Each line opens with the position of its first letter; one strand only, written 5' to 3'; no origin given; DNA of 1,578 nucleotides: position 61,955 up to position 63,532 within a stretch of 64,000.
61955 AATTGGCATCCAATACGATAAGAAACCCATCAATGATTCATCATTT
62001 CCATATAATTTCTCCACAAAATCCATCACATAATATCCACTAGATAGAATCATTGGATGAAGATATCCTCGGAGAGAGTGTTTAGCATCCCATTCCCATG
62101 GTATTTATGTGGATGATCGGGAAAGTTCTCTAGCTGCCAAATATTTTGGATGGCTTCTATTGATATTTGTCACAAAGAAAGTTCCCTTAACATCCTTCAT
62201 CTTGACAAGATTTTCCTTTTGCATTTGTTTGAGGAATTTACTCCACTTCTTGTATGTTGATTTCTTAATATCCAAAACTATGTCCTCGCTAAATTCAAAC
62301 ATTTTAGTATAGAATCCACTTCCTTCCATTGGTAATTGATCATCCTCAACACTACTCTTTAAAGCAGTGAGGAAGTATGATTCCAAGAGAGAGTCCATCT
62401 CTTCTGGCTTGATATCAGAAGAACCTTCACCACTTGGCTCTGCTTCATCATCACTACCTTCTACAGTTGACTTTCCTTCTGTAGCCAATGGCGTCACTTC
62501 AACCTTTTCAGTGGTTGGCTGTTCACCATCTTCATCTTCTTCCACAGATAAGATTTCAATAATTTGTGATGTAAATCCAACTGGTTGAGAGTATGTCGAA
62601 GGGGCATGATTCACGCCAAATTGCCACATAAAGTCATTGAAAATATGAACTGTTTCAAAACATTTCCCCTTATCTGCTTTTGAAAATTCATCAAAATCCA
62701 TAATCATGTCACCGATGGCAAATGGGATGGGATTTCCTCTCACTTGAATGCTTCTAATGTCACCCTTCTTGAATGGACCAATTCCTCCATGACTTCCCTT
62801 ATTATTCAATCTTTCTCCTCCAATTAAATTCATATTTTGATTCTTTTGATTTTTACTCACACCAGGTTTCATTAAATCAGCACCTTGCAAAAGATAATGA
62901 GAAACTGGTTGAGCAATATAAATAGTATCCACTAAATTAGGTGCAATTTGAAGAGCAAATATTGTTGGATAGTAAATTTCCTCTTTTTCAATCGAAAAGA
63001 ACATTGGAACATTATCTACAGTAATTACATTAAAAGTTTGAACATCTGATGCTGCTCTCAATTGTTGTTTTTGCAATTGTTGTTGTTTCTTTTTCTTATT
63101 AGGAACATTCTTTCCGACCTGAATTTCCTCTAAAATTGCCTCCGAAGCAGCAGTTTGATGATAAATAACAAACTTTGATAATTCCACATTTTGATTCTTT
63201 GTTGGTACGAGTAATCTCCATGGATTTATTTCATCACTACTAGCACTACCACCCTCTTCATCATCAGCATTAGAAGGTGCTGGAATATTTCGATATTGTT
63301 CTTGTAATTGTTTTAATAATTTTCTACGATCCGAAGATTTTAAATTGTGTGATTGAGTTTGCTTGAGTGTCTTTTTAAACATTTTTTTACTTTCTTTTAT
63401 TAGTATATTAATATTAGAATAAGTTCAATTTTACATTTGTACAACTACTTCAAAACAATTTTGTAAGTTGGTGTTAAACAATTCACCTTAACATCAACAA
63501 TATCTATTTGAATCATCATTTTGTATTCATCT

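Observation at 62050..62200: eIF2D-like ORF runs in-frame into PIG-B (GT22) across a single TAA; both genes appear truncated at the junction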

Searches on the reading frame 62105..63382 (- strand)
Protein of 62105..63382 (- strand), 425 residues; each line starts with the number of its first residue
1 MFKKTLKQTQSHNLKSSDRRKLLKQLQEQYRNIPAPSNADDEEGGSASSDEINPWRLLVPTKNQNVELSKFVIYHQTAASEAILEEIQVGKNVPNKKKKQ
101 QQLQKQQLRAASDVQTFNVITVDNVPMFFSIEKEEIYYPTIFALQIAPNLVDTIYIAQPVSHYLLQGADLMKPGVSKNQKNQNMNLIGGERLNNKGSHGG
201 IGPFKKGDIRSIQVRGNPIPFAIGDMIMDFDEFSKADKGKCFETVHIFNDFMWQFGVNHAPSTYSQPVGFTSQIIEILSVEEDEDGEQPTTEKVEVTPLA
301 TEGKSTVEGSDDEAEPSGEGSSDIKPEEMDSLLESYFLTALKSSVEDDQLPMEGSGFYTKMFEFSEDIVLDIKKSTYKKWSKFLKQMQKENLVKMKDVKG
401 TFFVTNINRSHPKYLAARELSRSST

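Call 3: search_protein_families(library=pfam, proteins=[window:62105-63382:-], max_evalue=0.1)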
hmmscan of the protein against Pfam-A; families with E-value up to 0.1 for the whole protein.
window:62105-63382:- (425 aa): 4 families
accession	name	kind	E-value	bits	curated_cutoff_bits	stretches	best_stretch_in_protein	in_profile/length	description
PF25304.1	WH_eIF2D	-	2.6e-25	88.9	27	1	330-416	1-90/92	eIF2D winged helix domain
PF17832.7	Pre-PUA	-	1.8e-10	41.7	23.5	2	98-148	43-86/86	Pre-PUA-like domain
PF09183.16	DUF1947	-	0.0021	18.6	22.5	0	116-145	37-63/65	Domain of unknown function (DUF1947)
PF10357.16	WH_KIN17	-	0.015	15.6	25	1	334-419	15-96/119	KIN17 WH-like domain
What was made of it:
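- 62123..63382 (-): 5' two-thirds of the eIF2D gene, corresponding to N. fowleri residues 1 to about 449: Pre-PUA, PUA_eIF2D and the eIF2D winged-helix domain. It is intronless and intact up to the breakpoint. Pfam in call 3.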

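Call 5: find_encoding_contigs(protein=window:62105-63382:-, flank=10000, max_places=6)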
Protein window:62105-63382:- (425 aa): no gene with exactly this product is on record in the collection.

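Call 6: find_homologous_proteins(query=window:62108-63382:-)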
Query window:62108-63382:- (425 aa): 16 proteins with E <= 0.001 among 5305 candidates.
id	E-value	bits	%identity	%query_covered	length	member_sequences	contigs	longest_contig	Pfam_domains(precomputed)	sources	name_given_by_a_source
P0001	4.0e-280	946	100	100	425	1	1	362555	PF17832.8,PF25304.2,PF26292.1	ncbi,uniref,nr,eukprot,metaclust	ncbi:predicted protein [Naegleria gruberi]|uniref:Predicted protein n=1 Tax=Naegleria gruberi TaxID=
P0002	2.5e-182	624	65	99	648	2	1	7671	PF17832.8,PF01253.28,PF25304.2,PF26292.1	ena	-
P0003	1.1e-179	616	63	100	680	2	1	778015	PF17832.8,PF01253.28,PF25304.2,PF26292.1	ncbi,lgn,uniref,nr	ncbi:hypothetical protein FDP41_002322 [Naegleria fowleri]|uniref:SUI1 domain-containing protein n=1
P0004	1.0e-177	609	64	99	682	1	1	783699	PF17832.8,PF01253.28,PF25304.2,PF26292.1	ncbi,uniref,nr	ncbi:hypothetical protein C9374_012628 [Naegleria lovaniensis]|uniref:SUI1 domain-containing protein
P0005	2.4e-65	239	37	99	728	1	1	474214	PF01253.28,PF25304.2,PF26292.1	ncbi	ncbi:hypothetical protein ABK040_004548 [Willaertia magna]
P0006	1.4e-46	177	31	97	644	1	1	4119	PF17832.8,PF01253.28,PF25304.2,PF26292.1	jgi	jgi:translation initiation factor 2D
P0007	1.0e-20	92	30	70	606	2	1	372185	PF17832.8,PF01472.27,PF01253.28,PF25304.2,PF02201.24,PF26292.1,PF26291.1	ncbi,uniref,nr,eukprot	ncbi:hypothetical protein BCR41DRAFT_311427 [Lobosporangium transversale]|uniref:SUI1 domain-contain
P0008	1.2e-19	89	26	97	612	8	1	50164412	PF17832.8,PF01253.28,PF25304.2,PF26292.1,PF26291.1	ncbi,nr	ncbi:hypothetical protein I3843_03G012300 [Carya illinoinensis]|nr:hypothetical protein I3843_03G012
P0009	2.1e-19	88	27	97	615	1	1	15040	PF17832.8,PF01472.27,PF01253.28,PF25304.2,PF26292.1,PF26291.1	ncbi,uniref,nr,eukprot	ncbi:hypothetical protein BJ684DRAFT_9268 [Piptocephalis cylindrospora]|uniref:SUI1 domain-containin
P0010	2.5e-19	88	25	97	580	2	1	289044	PF17832.8,PF01253.28,PF25304.2,PF26292.1,PF26291.1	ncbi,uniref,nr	ncbi:uncharacterized protein EV154DRAFT_464103 [Mucor mucedo]|uniref:uncharacterized protein n=1 Tax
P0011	8.7e-19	86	29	64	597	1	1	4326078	PF17832.8,PF01253.28,PF25304.2,PF26292.1,PF26291.1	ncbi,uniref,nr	ncbi:uncharacterized protein BX664DRAFT_377996 [Halteromyces radiatus]|uniref:uncharacterized protei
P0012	8.1e-15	73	27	74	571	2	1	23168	PF17832.8,PF01253.28,PF25304.2,PF26292.1,PF26291.1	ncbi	ncbi:10386_t:CDS:10, partial [Funneliformis caledonium]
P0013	9.7e-15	73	28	65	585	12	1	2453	PF01253.28,PF25304.2,PF26292.1,PF26291.1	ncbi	ncbi:hypothetical protein GGI18_003817, partial [Coemansia linderi]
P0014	4.0e-14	71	25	64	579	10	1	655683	PF17832.8,PF01253.28,PF25304.2,PF26292.1,PF26291.1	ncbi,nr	ncbi:hypothetical protein BDF21DRAFT_344872 [Thamnidium elegans]|nr:hypothetical protein BDF21DRAFT_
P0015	6.4e-13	67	38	24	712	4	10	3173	PF17832.8,PF01253.28,PF25304.2,PF26291.1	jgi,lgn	-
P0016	2.1e-12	65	26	74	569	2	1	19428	PF17832.8,PF01253.28,PF25304.2,PF26292.1,PF26291.1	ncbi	ncbi:14940_t:CDS:10, partial [Funneliformis geosporum]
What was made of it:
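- On eIF2D (ligatin / Tma64): The precomputed PF26292 PUA_eIF2D is listed for the identical protein P0001 (call 6).
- Checked: Orthologues of 648-682 aa carry SUI1 (call 6).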

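Call 8: find_encoding_contigs(protein=P0003, flank=10000, max_places=3)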
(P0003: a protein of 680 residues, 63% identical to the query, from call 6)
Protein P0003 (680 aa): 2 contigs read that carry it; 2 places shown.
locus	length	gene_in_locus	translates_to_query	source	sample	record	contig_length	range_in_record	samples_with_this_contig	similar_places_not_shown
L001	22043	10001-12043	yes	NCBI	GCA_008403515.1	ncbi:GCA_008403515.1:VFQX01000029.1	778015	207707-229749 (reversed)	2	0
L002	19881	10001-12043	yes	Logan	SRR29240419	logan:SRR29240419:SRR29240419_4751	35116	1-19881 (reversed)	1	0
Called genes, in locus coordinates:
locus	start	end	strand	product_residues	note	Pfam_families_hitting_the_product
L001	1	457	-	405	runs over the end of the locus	PF00615:RGS (weak), PF07647:SAM_2 (faint), PF00536:SAM_1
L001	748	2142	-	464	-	PF08240:ADH_N, PF13602:ADH_zinc_N_2 (weak)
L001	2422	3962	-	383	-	PF00067:p450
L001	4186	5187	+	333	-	PF00201:UDPGT, PF04101:Glyco_tran_28_C (weak)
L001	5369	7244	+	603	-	PF09286:Pro-kuma_activ, PF00082:Peptidase_S8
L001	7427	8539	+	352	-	PF14520:HHH_5, PF00154:RecA_N, PF08423:Rad51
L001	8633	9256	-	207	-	-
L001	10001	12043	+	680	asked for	PF17832:Pre-PUA (faint), PF26292:PUA_elF2D, PF25304:WHD_eIF2D, PF01253:SUI1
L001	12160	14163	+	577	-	PF03901:Glyco_transf_22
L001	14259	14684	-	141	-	PF00833:Ribosomal_S17e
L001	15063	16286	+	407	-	-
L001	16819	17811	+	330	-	PF00226:DnaJ, PF01556:DnaJ_C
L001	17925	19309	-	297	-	PF00198:2-oxoacid_dh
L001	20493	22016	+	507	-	PF03367:Zn_ribbon_ZPR1, PF22794:jr-ZPR1, PF03367:Zn_ribbon_ZPR1, PF22794:jr-ZPR1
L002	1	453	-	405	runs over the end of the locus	PF00615:RGS (weak), PF07647:SAM_2 (faint), PF00536:SAM_1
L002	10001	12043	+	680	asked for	PF17832:Pre-PUA (faint), PF26292:PUA_elF2D, PF25304:WHD_eIF2D, PF01253:SUI1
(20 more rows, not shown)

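Call 9: find_encoding_contigs(protein=P0004, flank=10000, max_places=3)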
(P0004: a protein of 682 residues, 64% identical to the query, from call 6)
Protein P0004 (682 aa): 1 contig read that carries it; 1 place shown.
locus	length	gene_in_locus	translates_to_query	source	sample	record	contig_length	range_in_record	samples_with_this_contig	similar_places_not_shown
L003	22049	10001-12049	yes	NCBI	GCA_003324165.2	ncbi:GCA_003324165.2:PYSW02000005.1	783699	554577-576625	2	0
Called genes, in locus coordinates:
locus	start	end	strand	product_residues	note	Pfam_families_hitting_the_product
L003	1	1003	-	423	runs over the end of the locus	PF08240:ADH_N, PF13602:ADH_zinc_N_2 (weak)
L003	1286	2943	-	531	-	PF00067:p450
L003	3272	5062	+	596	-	PF00201:UDPGT, PF04101:Glyco_tran_28_C (weak), PF06722:EryCIII-like_C (weak)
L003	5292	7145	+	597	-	PF09286:Pro-kuma_activ, PF00082:Peptidase_S8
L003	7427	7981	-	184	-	-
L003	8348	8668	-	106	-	-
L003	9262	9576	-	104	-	-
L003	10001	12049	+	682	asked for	PF17832:Pre-PUA (faint), PF26292:PUA_elF2D, PF25304:WHD_eIF2D, PF01253:SUI1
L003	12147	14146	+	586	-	PF03901:Glyco_transf_22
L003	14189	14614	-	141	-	PF00833:Ribosomal_S17e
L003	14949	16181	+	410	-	-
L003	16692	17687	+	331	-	PF00226:DnaJ, PF01556:DnaJ_C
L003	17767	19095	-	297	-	PF00198:2-oxoacid_dh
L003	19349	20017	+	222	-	PF00298:Ribosomal_L11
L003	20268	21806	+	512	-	PF03367:Zn_ribbon_ZPR1, PF22794:jr-ZPR1, PF03367:Zn_ribbon_ZPR1, PF22794:jr-ZPR1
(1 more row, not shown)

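Call 13: find_encoding_contigs(protein=P0002, flank=10000, max_places=3)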
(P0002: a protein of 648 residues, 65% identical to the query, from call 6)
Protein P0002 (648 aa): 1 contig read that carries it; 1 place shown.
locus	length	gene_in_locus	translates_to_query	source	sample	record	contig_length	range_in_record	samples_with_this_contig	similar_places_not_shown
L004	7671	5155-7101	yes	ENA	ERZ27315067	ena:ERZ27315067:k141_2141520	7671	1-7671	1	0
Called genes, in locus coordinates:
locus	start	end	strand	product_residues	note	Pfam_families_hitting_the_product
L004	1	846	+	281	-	?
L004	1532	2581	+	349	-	-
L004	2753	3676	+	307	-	PF07002:Copine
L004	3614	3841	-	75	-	-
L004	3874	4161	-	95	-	PF07818:HCNGP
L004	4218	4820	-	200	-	PF03134:TB2_DP1_HVA22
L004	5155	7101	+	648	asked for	PF17832:Pre-PUA (faint), PF26292:PUA_elF2D, PF25304:WHD_eIF2D, PF01253:SUI1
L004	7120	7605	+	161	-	PF03901:Glyco_transf_22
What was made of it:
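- Three other Naegleria have two ordinary separate genes here (calls 8, 9, 13).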

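Call 14: find_encoding_contigs(protein=P0005, flank=6000, max_places=2)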
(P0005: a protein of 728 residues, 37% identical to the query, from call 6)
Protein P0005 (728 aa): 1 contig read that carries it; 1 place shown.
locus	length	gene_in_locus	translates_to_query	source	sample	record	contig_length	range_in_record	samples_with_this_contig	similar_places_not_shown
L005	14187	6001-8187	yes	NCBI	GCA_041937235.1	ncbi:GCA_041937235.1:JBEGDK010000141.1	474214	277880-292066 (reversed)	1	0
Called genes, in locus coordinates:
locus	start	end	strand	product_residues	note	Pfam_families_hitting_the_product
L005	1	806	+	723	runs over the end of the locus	-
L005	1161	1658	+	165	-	-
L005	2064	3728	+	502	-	-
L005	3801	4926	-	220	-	PF13774:Longin, PF00957:Synaptobrevin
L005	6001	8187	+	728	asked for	PF26292:PUA_elF2D, PF25304:WHD_eIF2D, PF01253:SUI1 (weak)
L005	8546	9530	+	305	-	PF13385:Laminin_G_3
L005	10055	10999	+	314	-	PF13385:Laminin_G_3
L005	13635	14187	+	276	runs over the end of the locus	PF13385:Laminin_G_3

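Call 33: find_encoding_contigs(protein=P0001, flank=10000, max_places=10)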
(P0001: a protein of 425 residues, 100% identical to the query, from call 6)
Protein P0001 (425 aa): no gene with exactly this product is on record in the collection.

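Call 41: search_protein_representatives(protein=P0003)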
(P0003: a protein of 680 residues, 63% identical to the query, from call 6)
Query: 680 residues. Proteins with E-value up to 0.001 (for the whole library): 1138; up to 1e-10: 558; up to 1e-30: 38. The best 150 are listed.
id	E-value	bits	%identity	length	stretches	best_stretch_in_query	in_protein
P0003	0.0e+00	1506.9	100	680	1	1-680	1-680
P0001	4.1e-181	620.1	69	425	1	1-450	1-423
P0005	1.7e-135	469.5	45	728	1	1-680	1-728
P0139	1.9e-52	195.1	72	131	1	553-680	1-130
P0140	1.4e-49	185.7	34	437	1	281-680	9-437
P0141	5.5e-44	167.2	31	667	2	298-677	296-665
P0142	4.6e-43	164.1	32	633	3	127-344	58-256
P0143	1.4e-40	156.0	31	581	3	215-668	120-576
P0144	1.4e-40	155.9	32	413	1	296-680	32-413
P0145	3.5e-40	154.6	30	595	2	139-674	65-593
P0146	8.1e-39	150.1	35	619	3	354-676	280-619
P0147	1.0e-38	149.7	33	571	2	137-668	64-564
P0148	3.4e-38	148.1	34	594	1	137-672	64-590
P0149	6.2e-38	147.2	30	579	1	141-669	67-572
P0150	6.5e-38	147.1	31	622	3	323-679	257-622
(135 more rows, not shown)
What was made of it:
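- Tried and rejected: The exhaustive HMMER search (call 41) then found the SUI1 fragment.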

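Call 43: list_cluster_members(proteins=[P0139, P0001, P0020])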
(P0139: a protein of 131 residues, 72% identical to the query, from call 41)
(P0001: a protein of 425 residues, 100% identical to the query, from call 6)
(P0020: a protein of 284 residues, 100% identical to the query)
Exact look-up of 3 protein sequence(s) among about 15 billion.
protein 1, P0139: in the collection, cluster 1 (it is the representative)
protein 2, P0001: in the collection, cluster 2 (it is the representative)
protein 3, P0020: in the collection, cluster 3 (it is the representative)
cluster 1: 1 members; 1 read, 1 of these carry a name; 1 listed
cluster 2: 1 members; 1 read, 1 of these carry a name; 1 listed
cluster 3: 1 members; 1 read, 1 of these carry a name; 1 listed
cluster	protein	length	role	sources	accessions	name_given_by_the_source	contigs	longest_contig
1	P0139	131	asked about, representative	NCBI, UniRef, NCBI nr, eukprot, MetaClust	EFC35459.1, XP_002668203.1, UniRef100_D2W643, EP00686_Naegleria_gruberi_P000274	hypothetical protein NAEGRDRAFT_60091 [Naegleria gruberi] | SUI1 domain-containing protein n=1 Tax=Naegleria gruberi TaxID=5762 RepID=D2W643_NAEGR | uncharacterized protein NAEGRDRAFT_60091 [Naegleria gruberi]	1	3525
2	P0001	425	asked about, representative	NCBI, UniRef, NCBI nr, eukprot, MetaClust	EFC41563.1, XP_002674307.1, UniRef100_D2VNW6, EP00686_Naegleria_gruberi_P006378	predicted protein [Naegleria gruberi] | Predicted protein n=1 Tax=Naegleria gruberi TaxID=5762 RepID=D2VNW6_NAEGR | uncharacterized protein NAEGRDRAFT_58788 [Naegleria gruberi]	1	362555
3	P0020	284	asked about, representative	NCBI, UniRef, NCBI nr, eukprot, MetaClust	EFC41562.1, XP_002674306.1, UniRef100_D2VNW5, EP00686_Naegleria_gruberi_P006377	predicted protein [Naegleria gruberi] | Mannosyltransferase n=1 Tax=Naegleria gruberi TaxID=5762 RepID=D2VNW5_NAEGR | uncharacterized protein NAEGRDRAFT_70642 [Naegleria gruberi]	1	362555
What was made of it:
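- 62123..63382 (-): 100% identical to N. gruberi XP_002674307.1 / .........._58788 (calls 6, 43).
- Organism: the window ORF is 100% identical to an N. gruberi predicted protein on a 362,555-bp scaffold (calls 6, 43).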

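Call 44: find_encoding_contigs(protein=P0139, flank=10000, max_places=5)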
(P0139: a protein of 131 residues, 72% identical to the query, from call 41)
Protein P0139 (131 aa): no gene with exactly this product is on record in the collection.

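Call 46: search_protein_families(library=pfam, proteins=[P0139, P0003], max_evalue=0.01)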
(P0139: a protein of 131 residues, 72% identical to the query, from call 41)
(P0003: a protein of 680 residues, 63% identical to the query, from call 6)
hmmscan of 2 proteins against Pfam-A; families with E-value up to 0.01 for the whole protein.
P0139 (131 aa): 1 family
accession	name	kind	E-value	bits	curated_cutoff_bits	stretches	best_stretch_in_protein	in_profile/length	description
PF01253.27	SUI1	-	1.4e-11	45.1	25.5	1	23-114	2-77/77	Translation initiation factor SUI1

P0003 (680 aa): 5 families
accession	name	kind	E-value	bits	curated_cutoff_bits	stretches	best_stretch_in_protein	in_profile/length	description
PF25304.1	WH_eIF2D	-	1.3e-23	83.5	27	1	357-443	1-90/92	eIF2D winged helix domain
PF01253.27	SUI1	-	2.9e-09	37.7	25.5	1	576-664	3-77/77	Translation initiation factor SUI1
PF17832.7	Pre-PUA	-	4.5e-08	34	23.5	1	108-163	40-86/86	Pre-PUA-like domain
PF09183.16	DUF1947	-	0.00036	21.1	22.5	0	13-40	3-30/65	Domain of unknown function (DUF1947)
PF10357.16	WH_KIN17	-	0.00057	20.2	25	1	362-460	16-110/119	KIN17 WH-like domain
